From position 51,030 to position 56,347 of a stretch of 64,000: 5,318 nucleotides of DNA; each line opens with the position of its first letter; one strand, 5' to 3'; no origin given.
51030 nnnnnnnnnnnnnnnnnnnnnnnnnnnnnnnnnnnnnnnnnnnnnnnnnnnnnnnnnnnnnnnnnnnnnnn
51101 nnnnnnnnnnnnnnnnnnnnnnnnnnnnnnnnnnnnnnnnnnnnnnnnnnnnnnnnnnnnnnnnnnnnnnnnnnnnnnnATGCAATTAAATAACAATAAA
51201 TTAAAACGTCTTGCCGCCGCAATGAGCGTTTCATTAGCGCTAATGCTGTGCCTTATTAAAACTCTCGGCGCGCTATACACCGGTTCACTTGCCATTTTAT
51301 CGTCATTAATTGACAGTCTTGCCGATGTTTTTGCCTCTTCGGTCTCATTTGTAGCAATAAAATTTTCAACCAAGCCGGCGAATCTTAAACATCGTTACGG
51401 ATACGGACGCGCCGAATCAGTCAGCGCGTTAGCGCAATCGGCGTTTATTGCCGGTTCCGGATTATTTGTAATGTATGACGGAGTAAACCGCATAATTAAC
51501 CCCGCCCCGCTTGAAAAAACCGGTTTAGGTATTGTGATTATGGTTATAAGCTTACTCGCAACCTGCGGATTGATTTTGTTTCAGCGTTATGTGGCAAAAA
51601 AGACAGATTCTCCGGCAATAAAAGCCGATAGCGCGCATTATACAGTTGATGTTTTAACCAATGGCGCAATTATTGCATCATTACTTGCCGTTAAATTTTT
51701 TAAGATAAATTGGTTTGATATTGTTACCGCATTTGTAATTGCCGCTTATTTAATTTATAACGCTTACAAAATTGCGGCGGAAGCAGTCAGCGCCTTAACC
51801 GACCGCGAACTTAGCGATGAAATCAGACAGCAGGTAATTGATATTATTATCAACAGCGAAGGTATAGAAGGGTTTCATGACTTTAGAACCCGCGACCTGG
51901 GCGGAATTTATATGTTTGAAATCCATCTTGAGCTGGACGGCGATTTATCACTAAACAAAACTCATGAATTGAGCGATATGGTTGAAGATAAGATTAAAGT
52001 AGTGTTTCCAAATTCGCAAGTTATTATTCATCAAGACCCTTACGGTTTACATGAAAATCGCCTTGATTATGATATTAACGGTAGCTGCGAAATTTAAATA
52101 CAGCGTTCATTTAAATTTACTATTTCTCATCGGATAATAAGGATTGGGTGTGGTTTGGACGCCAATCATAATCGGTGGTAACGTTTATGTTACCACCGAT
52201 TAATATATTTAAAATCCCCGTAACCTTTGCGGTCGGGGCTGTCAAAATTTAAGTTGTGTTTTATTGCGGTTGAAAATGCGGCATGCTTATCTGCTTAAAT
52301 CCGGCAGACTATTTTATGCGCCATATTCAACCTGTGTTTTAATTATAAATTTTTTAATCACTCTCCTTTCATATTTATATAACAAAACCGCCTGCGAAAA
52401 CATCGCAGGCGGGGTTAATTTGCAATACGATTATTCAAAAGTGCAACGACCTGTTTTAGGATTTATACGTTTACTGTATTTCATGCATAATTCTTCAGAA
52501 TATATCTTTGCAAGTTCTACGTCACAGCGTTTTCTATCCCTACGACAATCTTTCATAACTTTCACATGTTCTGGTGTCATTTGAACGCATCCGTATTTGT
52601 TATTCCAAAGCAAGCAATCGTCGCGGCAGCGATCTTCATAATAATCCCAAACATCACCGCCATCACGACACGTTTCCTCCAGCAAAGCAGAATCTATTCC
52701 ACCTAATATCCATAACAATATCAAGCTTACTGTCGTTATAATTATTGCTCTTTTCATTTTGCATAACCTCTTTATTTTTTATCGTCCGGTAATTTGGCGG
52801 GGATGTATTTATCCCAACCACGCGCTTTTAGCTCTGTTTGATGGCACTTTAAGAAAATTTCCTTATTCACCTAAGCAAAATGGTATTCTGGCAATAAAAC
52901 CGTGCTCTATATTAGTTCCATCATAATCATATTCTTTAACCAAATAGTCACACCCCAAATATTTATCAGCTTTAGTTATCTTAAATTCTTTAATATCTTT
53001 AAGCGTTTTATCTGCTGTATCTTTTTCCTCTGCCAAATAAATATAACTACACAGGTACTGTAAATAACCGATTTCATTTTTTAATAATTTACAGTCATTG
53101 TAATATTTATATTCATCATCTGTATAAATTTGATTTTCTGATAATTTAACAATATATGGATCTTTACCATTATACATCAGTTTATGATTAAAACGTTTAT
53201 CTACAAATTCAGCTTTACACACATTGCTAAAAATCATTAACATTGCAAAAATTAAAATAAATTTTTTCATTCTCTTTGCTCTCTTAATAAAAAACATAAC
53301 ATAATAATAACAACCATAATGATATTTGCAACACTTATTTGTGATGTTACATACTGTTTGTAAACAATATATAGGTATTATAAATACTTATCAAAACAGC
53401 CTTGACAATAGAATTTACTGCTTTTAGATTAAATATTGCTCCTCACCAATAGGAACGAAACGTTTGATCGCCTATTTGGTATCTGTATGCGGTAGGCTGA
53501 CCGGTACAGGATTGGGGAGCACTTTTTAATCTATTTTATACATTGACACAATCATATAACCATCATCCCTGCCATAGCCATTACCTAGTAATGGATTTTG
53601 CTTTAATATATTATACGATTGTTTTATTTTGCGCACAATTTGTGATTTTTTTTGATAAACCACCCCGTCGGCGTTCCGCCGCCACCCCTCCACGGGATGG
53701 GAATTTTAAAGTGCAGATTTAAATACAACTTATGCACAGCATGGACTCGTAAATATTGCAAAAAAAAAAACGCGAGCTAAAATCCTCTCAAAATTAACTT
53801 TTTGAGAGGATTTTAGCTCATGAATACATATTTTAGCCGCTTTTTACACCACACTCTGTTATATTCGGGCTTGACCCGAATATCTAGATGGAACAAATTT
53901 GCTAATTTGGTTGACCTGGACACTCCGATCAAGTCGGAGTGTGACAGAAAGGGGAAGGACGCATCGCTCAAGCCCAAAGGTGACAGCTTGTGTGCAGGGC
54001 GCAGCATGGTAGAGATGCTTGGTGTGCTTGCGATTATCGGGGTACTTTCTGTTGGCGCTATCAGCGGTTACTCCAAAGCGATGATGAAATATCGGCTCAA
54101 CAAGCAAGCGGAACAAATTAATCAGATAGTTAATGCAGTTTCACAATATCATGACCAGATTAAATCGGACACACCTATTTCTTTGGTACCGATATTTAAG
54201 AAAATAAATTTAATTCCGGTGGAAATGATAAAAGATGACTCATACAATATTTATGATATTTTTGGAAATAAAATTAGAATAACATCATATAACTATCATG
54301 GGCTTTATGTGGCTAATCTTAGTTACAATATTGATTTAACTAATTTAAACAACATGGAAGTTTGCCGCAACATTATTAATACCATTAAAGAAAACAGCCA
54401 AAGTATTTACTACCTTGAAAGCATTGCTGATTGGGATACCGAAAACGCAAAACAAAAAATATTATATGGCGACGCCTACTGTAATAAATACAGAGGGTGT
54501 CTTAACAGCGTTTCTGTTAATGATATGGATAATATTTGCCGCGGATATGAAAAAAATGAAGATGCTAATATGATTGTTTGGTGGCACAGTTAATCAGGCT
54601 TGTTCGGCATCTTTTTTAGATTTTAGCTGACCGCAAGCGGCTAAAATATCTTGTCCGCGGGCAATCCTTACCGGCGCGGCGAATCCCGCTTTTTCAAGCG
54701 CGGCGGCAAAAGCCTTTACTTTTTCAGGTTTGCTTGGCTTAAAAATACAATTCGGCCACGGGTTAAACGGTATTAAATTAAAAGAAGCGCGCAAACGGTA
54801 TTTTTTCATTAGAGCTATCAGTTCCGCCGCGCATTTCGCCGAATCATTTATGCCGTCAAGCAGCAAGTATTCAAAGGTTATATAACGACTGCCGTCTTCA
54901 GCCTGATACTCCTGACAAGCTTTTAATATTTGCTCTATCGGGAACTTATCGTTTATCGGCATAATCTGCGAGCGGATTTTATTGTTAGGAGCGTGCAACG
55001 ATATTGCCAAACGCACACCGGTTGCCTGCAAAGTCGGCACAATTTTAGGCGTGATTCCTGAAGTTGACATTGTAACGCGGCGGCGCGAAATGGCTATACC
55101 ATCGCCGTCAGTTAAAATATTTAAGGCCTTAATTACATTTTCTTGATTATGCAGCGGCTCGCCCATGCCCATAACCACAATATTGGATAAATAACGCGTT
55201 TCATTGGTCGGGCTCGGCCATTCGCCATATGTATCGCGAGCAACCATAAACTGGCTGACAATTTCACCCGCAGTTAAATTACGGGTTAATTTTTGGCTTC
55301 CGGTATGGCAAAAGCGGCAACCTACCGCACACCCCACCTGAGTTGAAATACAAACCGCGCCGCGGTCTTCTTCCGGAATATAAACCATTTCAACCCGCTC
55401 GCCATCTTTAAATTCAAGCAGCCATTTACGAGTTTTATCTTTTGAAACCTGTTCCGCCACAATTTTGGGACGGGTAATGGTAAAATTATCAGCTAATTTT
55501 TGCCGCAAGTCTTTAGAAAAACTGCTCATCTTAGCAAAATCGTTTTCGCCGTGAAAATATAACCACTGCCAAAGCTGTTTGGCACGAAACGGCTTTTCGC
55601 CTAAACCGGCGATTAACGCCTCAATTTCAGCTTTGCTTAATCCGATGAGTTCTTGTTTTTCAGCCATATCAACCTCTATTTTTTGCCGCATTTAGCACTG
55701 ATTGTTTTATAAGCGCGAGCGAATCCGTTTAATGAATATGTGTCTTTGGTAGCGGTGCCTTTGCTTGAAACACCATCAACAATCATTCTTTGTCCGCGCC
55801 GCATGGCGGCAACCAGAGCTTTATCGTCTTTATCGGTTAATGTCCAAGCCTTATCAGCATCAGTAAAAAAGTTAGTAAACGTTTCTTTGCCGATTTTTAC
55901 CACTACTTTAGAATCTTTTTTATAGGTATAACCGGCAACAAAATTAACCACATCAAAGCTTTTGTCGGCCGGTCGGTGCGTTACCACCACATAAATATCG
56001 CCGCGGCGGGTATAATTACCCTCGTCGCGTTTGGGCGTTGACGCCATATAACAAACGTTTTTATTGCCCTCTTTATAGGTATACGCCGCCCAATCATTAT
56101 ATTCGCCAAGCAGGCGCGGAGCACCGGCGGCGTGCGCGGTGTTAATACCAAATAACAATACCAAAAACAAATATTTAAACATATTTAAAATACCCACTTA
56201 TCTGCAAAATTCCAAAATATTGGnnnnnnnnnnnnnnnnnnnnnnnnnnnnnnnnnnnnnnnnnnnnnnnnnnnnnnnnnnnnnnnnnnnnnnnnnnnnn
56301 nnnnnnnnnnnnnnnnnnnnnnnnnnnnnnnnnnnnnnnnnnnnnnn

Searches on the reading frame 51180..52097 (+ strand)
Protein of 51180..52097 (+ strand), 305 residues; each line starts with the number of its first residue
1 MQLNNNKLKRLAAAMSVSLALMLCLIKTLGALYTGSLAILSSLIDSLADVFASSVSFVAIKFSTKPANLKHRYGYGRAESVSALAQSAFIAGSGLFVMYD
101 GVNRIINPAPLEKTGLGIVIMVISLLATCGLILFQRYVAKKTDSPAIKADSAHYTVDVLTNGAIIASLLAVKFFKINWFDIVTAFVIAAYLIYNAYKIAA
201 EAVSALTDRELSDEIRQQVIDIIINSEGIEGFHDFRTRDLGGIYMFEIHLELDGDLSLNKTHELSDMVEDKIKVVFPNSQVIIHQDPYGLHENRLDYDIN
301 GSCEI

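Call 25: search_protein_families(library=pfam, proteins=[window:51180-52097:+], max_evalue=0.0001)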
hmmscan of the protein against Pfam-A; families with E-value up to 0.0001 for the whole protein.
window:51180-52097:+ (305 aa): 2 families
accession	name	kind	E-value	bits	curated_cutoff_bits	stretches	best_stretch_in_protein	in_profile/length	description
PF01545.26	Cation_efflux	-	5.5e-46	157.3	26.6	1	16-206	4-197/198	Cation efflux family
PF16916.11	ZT_dimer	-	4.2e-19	68.8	26.7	1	211-288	1-78/78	Dimerisation domain of Zinc Transporter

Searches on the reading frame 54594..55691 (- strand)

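Call 25: search_protein_families(library=pfam, proteins=[window:54594-55691:-], max_evalue=0.0001)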
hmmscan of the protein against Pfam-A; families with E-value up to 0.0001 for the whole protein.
window:54594-55691:- (365 aa): 2 families
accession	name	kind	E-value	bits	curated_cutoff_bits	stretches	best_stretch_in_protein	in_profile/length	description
PF21016.3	RlmN_N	-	2.3e-19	69.3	24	1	14-72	2-60/60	Ribosomal RNA large subunit methyltransferase N-terminal domain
PF04055.27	Radical_SAM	-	1.9e-15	57.9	29.5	1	115-284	1-157/166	Radical SAM superfamily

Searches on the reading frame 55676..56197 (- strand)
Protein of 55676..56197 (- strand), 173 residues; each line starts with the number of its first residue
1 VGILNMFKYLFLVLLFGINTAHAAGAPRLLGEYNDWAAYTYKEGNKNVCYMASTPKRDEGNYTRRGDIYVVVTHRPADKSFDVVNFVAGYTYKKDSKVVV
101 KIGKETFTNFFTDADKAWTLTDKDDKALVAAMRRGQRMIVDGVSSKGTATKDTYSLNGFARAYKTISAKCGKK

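Call 25: search_protein_families(library=pfam, proteins=[window:55676-56197:-], max_evalue=0.0001)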
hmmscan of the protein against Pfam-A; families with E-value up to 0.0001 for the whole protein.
window:55676-56197:- (173 aa): 1 family
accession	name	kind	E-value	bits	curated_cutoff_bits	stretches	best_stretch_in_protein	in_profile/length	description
PF06776.18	IalB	-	2.2e-15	57.4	22.1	1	36-166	1-130/131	Invasion associated locus B (IalB) protein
